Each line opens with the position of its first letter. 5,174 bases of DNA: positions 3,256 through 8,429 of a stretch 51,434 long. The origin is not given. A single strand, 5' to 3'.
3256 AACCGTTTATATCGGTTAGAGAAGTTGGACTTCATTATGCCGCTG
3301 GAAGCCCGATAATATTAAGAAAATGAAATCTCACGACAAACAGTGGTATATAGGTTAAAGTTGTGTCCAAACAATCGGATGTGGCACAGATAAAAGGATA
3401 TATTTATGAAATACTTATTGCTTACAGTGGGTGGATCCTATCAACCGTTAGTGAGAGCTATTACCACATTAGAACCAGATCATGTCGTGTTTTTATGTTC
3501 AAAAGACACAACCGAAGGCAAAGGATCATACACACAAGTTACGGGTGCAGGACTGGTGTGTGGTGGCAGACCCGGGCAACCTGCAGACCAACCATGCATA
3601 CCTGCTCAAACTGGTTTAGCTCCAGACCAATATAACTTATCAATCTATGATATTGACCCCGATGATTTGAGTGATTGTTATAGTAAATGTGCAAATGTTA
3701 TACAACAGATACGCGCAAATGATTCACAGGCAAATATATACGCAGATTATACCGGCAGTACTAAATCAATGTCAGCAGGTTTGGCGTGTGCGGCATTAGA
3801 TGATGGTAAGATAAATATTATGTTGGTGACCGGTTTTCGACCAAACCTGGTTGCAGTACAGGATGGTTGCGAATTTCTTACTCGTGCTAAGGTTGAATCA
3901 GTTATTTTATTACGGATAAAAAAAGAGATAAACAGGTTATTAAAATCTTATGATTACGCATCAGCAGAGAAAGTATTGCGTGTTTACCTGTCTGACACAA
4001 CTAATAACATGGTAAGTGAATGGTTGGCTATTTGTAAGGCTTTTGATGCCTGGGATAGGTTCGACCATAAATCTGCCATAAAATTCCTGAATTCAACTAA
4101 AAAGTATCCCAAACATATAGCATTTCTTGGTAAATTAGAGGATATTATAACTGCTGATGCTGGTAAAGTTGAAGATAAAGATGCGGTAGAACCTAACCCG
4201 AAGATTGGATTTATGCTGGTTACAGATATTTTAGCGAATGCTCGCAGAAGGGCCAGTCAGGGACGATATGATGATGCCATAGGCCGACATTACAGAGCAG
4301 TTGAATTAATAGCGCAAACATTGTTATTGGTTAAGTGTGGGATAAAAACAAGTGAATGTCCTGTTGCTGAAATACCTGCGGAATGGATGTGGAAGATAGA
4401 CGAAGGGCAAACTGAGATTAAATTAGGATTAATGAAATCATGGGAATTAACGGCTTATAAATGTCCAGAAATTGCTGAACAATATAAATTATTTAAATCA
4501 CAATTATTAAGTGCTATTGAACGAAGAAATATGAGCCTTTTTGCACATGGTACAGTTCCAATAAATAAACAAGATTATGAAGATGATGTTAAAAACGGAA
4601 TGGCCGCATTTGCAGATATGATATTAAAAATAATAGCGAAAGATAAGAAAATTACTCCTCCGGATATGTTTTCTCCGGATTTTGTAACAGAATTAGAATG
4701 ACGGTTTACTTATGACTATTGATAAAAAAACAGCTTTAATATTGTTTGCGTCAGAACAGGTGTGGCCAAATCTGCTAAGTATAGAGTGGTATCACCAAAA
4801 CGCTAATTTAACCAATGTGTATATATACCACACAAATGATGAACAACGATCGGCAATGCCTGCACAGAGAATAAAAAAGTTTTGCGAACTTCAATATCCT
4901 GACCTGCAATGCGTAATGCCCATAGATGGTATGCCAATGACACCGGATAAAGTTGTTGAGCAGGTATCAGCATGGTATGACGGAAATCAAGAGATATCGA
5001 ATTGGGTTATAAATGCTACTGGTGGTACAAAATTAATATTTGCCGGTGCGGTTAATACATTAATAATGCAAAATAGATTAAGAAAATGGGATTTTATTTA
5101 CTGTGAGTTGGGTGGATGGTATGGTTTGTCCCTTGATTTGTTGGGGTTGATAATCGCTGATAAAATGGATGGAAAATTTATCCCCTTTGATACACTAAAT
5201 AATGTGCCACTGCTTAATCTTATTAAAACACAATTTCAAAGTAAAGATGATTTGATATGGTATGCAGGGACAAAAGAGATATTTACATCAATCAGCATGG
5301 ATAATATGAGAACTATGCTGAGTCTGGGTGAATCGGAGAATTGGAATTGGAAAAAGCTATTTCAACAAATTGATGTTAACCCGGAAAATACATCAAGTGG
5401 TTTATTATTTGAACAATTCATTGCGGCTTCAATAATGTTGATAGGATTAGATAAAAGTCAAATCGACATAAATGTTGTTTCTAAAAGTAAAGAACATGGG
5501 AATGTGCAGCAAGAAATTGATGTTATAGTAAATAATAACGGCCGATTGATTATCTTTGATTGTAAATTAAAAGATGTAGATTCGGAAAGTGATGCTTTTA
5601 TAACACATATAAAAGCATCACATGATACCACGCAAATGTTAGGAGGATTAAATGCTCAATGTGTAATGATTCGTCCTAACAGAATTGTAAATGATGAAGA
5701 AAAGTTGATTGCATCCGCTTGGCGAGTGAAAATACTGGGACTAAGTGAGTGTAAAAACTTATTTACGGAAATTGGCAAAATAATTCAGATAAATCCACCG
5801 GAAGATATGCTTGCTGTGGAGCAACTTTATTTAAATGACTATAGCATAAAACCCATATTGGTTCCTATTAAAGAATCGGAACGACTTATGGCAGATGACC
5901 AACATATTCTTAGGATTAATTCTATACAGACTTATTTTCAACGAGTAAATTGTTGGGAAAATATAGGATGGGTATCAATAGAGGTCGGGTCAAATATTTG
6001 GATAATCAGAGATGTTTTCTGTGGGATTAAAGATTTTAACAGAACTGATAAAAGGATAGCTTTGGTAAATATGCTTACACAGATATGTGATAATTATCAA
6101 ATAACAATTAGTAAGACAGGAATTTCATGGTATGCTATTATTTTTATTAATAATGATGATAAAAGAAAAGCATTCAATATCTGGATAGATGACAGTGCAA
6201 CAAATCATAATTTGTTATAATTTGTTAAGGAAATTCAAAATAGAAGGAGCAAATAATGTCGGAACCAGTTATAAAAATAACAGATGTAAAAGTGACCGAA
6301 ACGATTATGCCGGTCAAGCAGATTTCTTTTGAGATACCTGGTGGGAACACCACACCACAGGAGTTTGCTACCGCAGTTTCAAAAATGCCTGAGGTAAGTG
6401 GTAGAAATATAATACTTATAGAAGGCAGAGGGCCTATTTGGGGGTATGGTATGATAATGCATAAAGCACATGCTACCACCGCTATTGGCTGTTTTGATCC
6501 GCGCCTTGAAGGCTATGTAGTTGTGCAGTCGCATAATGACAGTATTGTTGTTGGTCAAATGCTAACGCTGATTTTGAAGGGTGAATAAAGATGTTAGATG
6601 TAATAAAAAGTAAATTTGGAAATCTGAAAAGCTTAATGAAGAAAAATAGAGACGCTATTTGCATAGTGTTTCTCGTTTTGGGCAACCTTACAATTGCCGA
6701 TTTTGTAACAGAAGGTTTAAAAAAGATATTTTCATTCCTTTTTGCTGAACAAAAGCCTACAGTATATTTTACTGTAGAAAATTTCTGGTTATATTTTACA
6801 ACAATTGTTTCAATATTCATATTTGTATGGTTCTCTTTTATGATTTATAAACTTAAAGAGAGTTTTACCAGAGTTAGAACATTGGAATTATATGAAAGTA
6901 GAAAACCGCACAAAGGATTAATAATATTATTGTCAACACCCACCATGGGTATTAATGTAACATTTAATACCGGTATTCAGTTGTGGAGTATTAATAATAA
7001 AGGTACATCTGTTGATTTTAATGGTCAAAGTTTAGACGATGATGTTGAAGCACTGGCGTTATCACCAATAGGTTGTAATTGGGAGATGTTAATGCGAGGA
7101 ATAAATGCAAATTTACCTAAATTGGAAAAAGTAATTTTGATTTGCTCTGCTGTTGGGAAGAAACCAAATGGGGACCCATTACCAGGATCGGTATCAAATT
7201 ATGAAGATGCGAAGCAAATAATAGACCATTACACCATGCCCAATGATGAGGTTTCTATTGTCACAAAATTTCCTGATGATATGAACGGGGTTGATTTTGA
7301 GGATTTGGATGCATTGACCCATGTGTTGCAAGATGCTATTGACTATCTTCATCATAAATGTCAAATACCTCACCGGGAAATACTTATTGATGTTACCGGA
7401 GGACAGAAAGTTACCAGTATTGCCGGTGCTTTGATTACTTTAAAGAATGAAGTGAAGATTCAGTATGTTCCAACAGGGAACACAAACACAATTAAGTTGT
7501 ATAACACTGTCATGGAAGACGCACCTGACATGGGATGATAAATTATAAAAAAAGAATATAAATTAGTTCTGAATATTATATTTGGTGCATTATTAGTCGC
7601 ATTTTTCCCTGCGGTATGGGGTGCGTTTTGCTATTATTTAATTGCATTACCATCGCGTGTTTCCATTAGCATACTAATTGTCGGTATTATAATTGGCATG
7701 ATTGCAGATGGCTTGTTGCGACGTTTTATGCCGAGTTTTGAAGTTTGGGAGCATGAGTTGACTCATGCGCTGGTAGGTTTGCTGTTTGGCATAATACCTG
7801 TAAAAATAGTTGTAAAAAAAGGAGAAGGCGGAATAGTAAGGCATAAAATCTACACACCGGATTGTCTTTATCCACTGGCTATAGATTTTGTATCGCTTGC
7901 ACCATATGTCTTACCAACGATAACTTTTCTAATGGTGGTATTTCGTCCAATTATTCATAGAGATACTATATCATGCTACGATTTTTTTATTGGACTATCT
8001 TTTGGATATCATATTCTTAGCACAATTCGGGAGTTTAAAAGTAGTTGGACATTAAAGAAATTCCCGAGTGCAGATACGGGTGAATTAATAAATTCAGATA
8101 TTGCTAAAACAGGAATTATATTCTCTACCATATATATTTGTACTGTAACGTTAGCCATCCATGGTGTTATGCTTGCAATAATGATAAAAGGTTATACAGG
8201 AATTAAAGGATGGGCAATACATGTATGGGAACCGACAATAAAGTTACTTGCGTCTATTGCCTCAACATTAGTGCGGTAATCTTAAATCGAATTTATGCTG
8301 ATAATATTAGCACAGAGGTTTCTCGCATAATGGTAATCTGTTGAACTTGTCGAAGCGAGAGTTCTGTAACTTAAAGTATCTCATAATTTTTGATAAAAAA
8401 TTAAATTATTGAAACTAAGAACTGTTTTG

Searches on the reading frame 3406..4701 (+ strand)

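Call 28: search_protein_families(library=pfam, max_evalue=0.001, proteins=[window:3406-4701:+])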
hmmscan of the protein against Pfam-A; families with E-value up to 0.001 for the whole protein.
window:3406-4701:+ (431 aa): 2 families
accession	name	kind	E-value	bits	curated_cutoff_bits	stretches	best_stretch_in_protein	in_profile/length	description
PF09670.15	Cas_Cas02710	-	1.4e-25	90.2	27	1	266-393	7-141/153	Csm6 HEPN domain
PF22205.1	Csm6_6H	-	0.0001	22.8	27.6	1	176-230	10-65/93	Csm6 6H domain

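Call 61: search_protein_families(library=pfam, max_evalue=0.01, proteins=[L085:9145-11490:+])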
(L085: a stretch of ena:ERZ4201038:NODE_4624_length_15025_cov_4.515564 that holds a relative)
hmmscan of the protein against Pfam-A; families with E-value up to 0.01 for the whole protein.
L085:9145-11490:+ (782 aa): 4 families
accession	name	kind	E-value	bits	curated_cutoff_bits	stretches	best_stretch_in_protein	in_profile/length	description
PF17957.7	Big_7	-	8.4e-05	23.6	24.1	1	444-504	3-68/70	Bacterial Ig domain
PF00150.24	Cellulase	-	0.00021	21.4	23.5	1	43-260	17-235/272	Cellulase (glycosyl hydrolase family 5)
PF10648.15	Gmad2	-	0.0032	18.2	25.7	0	443-462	1-20/86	Immunoglobulin-like domain of bacterial spore germination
PF07732.21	Cu-oxidase_3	-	0.0034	17.9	21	0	409-485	4-75/119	Multicopper oxidase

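Call 98: search_protein_families(library=padloc, max_evalue=0.01, proteins=[window:3406-4701:+])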
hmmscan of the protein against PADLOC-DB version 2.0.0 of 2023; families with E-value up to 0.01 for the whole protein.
window:3406-4701:+ (431 aa): 33 families (the best 25 are shown)
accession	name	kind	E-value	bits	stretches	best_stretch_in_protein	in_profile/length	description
PDLC01796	CARF1--CARF_HEPN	-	4e-116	386.5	1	2-415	2-391/401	-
PDLC01360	Csx1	-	9.7e-68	226.9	1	13-393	1-353/365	CAS-III; associated_signaling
PDLC01966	CARF_HEPN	-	1.1e-64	217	1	67-393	2-302/333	-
PDLC01802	CARF1--CARF_HEPN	-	2.1e-63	212.5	2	82-393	60-360/388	-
PDLC01315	Csx1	-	4.1e-58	195.1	1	14-399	2-323/329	CAS-III; associated_signaling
PDLC01639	Csx1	-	1.7e-56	189.8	1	14-393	2-350/361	CAS-III; associated_signaling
PDLC01031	Csx1/Csm6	-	2.1e-56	190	1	1-414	2-342/357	CARF+HEPN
PDLC01798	CARF1--CARF_HEPN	-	6.7e-52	174.8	2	84-393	59-377/396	-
PDLC01801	CARF1--CARF_HEPN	-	3e-36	123.2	1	2-409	25-424/441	-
PDLC01813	CARF1--CARF_HEPN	-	1.5e-31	108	3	264-393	254-393/421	-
PDLC01794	CARF1--CARF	-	2.3e-18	64.6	1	1-197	2-132/168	-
PDLC01799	CARF1--CARF_HEPN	-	1.4e-14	52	1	81-393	99-430/454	-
PDLC01816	CARF1--CARF_HEPN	-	6.8e-10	36.4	1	166-416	164-407/427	-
PDLC01819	CARF1--CARF_HEPN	-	2.8e-09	34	1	81-402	114-448/475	-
PDLC01818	CARF1--CARF_HEPN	-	1.1e-08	33.2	1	4-343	80-339/419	-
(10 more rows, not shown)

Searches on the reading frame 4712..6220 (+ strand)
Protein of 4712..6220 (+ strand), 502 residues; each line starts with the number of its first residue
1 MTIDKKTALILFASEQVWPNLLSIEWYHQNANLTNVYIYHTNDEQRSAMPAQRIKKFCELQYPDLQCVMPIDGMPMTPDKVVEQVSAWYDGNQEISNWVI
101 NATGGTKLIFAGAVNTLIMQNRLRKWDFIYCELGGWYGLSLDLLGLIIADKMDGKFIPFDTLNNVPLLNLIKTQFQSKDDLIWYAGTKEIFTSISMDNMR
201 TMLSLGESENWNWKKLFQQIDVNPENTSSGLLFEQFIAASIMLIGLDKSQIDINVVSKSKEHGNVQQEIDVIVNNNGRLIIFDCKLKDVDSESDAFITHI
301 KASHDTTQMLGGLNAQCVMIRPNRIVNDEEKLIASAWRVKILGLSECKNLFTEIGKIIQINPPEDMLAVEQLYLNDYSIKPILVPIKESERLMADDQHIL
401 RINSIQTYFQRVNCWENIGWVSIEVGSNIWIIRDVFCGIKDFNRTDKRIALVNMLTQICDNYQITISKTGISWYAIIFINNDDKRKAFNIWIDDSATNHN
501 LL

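Call 28: search_protein_families(library=pfam, max_evalue=0.001, proteins=[window:4712-6220:+])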
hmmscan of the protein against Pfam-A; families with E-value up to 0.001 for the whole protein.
window:4712-6220:+ (502 aa): 2 families
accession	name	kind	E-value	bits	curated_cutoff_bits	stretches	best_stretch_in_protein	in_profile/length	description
PF09002.17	Card1_endonuc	-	7.8e-07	29.2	26.4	1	230-352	10-127/136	Card1-like, endonuclease domain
PF23400.1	CARF_Card1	-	4.2e-06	27.3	24.6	1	9-109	2-100/146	Card1 CARF domain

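Call 98: search_protein_families(library=padloc, max_evalue=0.01, proteins=[window:4712-6220:+])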
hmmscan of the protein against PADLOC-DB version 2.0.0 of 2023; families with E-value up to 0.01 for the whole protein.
window:4712-6220:+ (502 aa): 16 families
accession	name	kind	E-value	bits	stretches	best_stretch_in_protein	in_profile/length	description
PDLC01880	CARF4--CARF_PDDEXK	-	2.2e-15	54.8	2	230-358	240-362/364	-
PDLC01037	Csx1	-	6.1e-15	53.6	1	5-321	1-277/320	ARF+Nuclease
PDLC01887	CARF4--CARF_PDDEXK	-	1.1e-10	39.5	2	7-120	2-102/285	-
PDLC01968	CARF_PDDEXK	-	5.4e-10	36.9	1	188-345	220-342/361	-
PDLC01891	CARF4--CARF_PDDEXK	-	2.3e-09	35.3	1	187-298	164-268/319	-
PDLC01882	CARF4--CARF_PDDEXK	-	2.3e-09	34.2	2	14-115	216-303/569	-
PDLC01619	Csx1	-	2.7e-08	31.4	1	239-330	233-315/330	CAS-III; associated_signaling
PDLC01890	CARF4--CARF_PDDEXK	-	2.2e-06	25.3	1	230-320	233-317/366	-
PDLC01898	CARF4--CARF_PDDEXK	-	7.4e-05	20.1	0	229-285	173-229/296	-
PDLC01131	PD_DExK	-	0.00022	19.1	1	225-291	73-140/205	"PDDEXK_1, same family as the one fused to CARF (PDB; 1XMX)"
PDLC01886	CARF4--CARF_PDDEXK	-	0.00026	18.4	1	215-292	241-324/391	-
PDLC01491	Csx1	-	0.00071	16.9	1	223-322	228-327/372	CAS-III; associated_signaling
PDLC01894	CARF4--CARF_PDDEXK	-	0.0012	16.2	1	194-317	169-291/336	-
PDLC01903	CARF4--CARF_PDDEXK_TM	-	0.0015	16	1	164-323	215-348/380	-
PDLC01902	Can1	-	0.002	14.8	1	254-320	495-556/598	-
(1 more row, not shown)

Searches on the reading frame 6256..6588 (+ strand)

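Call 28: search_protein_families(library=pfam, max_evalue=0.001, proteins=[window:6256-6588:+])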
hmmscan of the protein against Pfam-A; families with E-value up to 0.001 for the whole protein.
window:6256-6588:+ (110 aa): 1 family
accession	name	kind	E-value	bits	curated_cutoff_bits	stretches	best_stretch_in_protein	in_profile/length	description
PF09620.15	Cas_csx3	-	7.8e-22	77.4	21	1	43-103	17-77/78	CRISPR-associated protein (Cas_csx3)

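Call 98: search_protein_families(library=padloc, max_evalue=0.01, proteins=[window:6256-6588:+])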
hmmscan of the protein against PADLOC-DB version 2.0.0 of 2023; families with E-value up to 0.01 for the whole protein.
window:6256-6588:+ (110 aa): 6 families
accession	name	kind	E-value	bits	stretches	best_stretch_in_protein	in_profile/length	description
PDLC01040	Csx3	-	1.4e-22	77.7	1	15-94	7-82/84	Csx3 (CARF)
PDLC01632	Csx3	-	3.9e-22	76.1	1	41-103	16-76/77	"CAS-I,CAS-III; associated"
PDLC01294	Csx3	-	7e-20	69.1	1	42-103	20-79/81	"CAS-I,CAS-III; associated"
PDLC01353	Csx3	-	4.1e-19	66.7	1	43-103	21-80/82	"CAS-I,CAS-III; associated"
PDLC01045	Csx3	-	3.3e-14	50.8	1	43-104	39-99/286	Csx3-AAA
PDLC01059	C3a67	-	0.0028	15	1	31-91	218-272/382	AAA-Csx3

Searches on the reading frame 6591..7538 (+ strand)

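Call 28: search_protein_families(library=pfam, max_evalue=0.001, proteins=[window:6591-7538:+])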
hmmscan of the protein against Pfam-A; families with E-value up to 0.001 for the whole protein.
window:6591-7538:+ (315 aa): 0 families

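Call 61: search_protein_families(library=pfam, max_evalue=0.01, proteins=[window:6591-7535:+])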
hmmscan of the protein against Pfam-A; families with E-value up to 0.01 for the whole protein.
window:6591-7535:+ (315 aa): 1 family
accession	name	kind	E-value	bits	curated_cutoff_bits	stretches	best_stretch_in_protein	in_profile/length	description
PF23400.1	CARF_Card1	-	0.0038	17.7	24.6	1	247-305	71-130/146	Card1 CARF domain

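Call 98: search_protein_families(library=padloc, max_evalue=0.01, proteins=[window:6591-7538:+])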
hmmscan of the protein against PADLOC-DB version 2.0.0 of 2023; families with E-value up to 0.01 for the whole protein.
window:6591-7538:+ (315 aa): 22 families
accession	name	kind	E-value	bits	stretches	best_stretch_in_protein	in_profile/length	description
PDLC01053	Csx1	-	4.8e-32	109.9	1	30-308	21-210/212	TM+CARF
PDLC01947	CARF8--CARF_TM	-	6.8e-29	99.2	1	28-304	8-242/248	-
PDLC01940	CARF8--CARF_CSX16_TM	-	5.7e-24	82.9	1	27-296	130-375/390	-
PDLC01168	CARF_2M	-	6.9e-22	76.2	1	15-301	6-191/200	"CARF, 2 TMs"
PDLC01970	CARF_TM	-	8.8e-14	50.2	1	16-309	1-173/179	-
PDLC01031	Csx1/Csm6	-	8e-07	26.8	1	174-295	23-116/357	CARF+HEPN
PDLC01796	CARF1--CARF_HEPN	-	4.1e-05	21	1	170-302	18-140/401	-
PDLC01794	CARF1--CARF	-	0.00012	19.9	1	180-296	27-123/168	-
PDLC01941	CARF8--CARF_TM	-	0.00012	19.7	0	252-299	194-241/248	-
PDLC01798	CARF1--CARF_HEPN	-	0.00017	18.7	1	237-293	58-114/396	-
PDLC01880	CARF4--CARF_PDDEXK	-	0.00024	18.5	1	245-306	67-126/364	-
PDLC01944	CARF8--CARF_TM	-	0.00034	17.9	1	235-297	240-302/339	-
PDLC01819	CARF1--CARF_HEPN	-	0.00044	16.9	1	250-295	129-174/475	-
PDLC01980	CARF_m13--CARF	-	0.00071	17.5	1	261-292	91-122/168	-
PDLC01943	CARF8--CARF_TM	-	0.0016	16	0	261-300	171-209/229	-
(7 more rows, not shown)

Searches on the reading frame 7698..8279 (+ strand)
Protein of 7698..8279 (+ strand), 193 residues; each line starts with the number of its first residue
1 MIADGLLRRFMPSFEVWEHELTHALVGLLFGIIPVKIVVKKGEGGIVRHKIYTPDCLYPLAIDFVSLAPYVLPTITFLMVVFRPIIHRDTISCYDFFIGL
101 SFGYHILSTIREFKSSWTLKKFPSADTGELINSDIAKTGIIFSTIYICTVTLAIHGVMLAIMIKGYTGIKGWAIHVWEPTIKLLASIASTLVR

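Call 28: search_protein_families(library=pfam, max_evalue=0.001, proteins=[window:7698-8279:+])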
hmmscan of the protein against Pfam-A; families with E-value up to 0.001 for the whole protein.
window:7698-8279:+ (193 aa): 0 families

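Call 61: search_protein_families(library=pfam, max_evalue=0.01, proteins=[window:7698-8276:+])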
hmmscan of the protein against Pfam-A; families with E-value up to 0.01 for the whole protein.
window:7698-8276:+ (193 aa): 1 family
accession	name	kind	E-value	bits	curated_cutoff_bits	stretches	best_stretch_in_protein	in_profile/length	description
PF13398.12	Peptidase_M50B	-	0.0014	18.8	26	1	11-50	20-59/201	Peptidase M50B-like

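Call 98: search_protein_families(library=padloc, max_evalue=0.01, proteins=[window:7698-8279:+])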
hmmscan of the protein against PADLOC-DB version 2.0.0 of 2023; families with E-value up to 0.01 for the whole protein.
window:7698-8279:+ (193 aa): 0 families
